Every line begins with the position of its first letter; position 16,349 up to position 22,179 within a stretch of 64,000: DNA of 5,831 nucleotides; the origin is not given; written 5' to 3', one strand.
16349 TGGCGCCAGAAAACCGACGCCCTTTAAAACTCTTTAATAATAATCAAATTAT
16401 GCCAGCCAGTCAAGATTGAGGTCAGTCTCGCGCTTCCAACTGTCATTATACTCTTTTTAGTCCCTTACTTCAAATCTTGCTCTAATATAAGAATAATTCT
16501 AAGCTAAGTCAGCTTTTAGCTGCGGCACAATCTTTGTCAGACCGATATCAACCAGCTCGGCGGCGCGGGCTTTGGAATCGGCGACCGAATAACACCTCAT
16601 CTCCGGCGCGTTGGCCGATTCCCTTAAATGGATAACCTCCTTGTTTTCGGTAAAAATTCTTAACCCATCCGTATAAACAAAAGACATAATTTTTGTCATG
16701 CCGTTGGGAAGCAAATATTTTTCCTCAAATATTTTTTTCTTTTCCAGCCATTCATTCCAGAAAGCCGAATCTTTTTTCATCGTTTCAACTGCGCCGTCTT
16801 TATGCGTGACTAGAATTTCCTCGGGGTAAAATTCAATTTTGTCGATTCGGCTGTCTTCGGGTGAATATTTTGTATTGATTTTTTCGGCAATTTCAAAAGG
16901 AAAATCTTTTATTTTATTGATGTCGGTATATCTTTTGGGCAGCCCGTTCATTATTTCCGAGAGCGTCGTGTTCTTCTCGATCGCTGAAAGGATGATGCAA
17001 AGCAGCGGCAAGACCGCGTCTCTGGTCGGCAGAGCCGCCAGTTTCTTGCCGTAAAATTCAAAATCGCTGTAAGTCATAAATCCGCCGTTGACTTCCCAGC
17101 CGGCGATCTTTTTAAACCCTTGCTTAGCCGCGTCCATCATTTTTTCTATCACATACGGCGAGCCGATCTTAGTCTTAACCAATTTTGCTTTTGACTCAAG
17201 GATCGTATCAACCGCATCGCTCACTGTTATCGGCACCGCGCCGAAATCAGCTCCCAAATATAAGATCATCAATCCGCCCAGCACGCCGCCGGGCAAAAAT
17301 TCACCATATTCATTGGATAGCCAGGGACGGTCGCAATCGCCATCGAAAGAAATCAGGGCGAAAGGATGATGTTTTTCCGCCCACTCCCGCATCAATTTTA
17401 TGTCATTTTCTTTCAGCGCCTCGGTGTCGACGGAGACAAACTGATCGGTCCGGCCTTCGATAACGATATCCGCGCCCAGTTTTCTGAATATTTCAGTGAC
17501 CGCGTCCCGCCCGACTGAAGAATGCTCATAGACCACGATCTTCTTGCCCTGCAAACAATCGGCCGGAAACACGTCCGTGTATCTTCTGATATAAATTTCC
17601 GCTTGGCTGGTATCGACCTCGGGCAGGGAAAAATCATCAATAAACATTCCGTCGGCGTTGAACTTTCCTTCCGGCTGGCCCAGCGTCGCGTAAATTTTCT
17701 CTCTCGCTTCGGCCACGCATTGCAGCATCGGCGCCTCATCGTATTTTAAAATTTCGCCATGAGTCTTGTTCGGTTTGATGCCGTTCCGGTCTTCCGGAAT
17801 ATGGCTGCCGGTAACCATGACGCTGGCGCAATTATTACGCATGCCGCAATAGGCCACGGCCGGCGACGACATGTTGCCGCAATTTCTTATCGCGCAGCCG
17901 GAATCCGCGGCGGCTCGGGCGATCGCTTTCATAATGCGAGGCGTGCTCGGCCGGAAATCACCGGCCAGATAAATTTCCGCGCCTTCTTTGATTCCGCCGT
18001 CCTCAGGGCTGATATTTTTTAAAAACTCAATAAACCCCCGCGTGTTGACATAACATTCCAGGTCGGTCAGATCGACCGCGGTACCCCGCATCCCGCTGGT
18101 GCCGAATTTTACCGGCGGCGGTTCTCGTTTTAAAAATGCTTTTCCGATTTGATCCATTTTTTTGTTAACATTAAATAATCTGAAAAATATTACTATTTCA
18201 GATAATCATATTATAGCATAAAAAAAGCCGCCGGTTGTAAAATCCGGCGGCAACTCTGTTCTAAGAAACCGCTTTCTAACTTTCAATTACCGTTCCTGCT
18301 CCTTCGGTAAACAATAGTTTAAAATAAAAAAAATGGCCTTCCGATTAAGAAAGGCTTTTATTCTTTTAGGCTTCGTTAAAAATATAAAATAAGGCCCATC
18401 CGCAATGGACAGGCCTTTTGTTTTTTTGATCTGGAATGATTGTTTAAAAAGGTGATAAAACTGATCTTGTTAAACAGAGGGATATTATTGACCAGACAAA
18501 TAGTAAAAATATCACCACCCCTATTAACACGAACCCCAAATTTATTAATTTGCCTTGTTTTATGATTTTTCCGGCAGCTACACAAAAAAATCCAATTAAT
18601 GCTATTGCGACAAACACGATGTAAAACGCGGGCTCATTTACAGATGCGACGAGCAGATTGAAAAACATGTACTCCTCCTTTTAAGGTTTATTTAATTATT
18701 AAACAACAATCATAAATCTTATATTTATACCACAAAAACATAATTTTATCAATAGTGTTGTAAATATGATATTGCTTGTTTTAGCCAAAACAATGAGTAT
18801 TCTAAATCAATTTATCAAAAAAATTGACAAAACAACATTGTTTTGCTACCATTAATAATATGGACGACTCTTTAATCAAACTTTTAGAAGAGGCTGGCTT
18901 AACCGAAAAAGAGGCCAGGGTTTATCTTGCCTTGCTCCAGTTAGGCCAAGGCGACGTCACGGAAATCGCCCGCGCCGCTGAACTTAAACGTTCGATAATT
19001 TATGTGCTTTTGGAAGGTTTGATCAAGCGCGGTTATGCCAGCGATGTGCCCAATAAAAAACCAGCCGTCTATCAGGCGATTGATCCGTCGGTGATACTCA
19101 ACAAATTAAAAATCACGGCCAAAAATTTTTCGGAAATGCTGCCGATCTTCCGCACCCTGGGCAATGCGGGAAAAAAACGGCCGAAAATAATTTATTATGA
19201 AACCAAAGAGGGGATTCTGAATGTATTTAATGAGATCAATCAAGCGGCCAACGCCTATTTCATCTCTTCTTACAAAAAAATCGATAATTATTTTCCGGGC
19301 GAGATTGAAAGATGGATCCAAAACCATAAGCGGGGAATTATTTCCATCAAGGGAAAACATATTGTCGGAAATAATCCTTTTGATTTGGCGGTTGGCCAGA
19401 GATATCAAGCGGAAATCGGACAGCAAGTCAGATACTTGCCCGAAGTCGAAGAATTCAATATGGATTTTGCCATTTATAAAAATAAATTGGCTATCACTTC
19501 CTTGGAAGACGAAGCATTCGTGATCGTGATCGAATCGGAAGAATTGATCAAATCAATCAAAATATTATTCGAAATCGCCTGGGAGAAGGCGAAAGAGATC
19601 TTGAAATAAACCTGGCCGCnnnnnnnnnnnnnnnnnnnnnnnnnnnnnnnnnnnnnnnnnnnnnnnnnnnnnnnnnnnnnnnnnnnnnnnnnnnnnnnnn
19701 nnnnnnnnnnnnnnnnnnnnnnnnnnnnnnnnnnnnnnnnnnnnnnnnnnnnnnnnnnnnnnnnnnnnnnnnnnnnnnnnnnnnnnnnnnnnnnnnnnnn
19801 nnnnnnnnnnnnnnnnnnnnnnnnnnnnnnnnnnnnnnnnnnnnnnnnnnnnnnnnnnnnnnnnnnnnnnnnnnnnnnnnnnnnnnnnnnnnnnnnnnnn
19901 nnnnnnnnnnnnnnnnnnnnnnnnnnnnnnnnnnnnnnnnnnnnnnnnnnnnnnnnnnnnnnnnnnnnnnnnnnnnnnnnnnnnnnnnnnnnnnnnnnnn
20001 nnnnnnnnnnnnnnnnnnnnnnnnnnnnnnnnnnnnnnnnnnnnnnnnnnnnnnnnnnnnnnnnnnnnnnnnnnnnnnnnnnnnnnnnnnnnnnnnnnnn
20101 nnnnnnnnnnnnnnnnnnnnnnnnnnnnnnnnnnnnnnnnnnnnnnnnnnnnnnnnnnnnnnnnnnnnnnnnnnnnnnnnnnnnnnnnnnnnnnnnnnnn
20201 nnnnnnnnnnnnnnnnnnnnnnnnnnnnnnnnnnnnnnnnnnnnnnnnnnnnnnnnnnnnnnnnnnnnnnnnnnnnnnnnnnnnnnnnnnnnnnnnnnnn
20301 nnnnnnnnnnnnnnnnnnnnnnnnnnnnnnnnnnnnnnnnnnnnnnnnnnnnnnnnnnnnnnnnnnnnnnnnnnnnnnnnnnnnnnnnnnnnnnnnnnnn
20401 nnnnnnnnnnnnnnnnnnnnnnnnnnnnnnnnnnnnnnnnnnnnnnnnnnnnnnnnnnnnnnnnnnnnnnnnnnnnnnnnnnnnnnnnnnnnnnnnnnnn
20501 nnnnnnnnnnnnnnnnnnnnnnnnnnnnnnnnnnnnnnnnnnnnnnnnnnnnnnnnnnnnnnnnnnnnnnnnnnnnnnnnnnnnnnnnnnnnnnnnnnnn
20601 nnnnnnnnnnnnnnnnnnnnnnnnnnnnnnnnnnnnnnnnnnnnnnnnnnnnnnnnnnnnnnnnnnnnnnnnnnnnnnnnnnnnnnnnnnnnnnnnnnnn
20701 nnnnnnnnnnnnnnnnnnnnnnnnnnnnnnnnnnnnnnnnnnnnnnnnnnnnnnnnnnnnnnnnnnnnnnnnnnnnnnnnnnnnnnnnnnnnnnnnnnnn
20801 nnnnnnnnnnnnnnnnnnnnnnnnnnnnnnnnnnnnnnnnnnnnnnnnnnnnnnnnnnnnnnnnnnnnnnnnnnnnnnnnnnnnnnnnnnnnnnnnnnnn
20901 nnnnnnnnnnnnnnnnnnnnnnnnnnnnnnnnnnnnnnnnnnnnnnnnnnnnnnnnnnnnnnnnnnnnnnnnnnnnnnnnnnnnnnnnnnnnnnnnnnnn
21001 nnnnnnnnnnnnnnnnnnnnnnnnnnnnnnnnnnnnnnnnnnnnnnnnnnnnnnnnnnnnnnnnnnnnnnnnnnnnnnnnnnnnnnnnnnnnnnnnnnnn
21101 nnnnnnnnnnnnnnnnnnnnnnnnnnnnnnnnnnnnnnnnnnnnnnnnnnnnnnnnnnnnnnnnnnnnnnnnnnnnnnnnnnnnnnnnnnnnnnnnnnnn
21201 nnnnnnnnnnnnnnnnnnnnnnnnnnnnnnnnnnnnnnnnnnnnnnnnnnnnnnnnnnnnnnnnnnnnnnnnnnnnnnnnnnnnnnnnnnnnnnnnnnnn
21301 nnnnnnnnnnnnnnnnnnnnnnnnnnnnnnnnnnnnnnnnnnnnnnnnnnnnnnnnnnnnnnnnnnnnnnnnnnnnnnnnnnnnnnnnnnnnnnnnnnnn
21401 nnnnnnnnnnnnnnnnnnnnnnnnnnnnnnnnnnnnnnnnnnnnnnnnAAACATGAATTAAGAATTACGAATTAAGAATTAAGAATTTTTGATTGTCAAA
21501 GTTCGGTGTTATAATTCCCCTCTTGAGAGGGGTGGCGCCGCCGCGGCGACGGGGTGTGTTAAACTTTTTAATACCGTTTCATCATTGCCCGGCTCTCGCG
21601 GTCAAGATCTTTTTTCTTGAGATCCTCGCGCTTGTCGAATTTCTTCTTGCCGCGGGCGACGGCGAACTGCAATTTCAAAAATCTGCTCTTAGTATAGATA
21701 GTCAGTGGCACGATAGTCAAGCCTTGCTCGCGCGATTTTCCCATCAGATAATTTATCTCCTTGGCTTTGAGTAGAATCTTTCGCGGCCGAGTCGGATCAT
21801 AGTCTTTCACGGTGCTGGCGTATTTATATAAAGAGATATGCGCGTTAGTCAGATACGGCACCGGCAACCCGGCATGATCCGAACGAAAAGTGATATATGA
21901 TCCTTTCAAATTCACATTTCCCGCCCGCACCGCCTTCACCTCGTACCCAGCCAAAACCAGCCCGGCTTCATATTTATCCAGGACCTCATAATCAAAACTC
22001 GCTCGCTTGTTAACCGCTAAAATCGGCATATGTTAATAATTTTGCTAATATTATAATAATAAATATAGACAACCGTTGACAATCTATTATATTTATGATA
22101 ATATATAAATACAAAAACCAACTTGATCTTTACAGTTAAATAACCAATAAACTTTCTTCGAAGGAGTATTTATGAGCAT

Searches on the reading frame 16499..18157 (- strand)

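Call 84: search_protein_families(library=pfam, proteins=[window:16499-18157:-], max_evalue=0.00001)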
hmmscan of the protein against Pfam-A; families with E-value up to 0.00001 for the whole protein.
window:16499-18157:- (552 aa): 3 families
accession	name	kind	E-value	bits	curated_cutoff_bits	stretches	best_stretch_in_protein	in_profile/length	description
PF02878.22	PGM_PMM_I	-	4.3e-16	59.3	22.5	1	17-139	3-121/138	Phosphoglucomutase/phosphomannomutase, alpha/beta/alpha domain I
PF02879.22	PGM_PMM_II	-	9.9e-11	42.5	29.3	1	188-285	2-103/103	Phosphoglucomutase/phosphomannomutase, alpha/beta/alpha domain II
PF02880.22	PGM_PMM_III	-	2.6e-07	31.2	20.7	1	310-410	29-115/115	Phosphoglucomutase/phosphomannomutase, alpha/beta/alpha domain III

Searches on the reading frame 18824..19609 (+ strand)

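Call 84: search_protein_families(library=pfam, proteins=[window:18824-19609:+], max_evalue=0.00001)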
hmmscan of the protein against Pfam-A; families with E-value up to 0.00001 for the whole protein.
window:18824-19609:+ (261 aa): 1 family
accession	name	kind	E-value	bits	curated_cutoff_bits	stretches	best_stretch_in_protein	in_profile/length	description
PF01978.25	TrmB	-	2.1e-16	59.9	25.6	1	21-88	1-67/68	Sugar-specific transcriptional regulator TrmB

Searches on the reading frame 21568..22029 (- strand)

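Call 85: search_protein_families(library=pfam, proteins=[window:21568-22029:-], max_evalue=0.00001)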
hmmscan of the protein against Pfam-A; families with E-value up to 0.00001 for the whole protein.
window:21568-22029:- (153 aa): 1 family
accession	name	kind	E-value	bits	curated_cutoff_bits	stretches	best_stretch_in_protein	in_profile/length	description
PF01668.23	SmpB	-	2.9e-48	163.9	27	1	5-151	2-142/143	SmpB protein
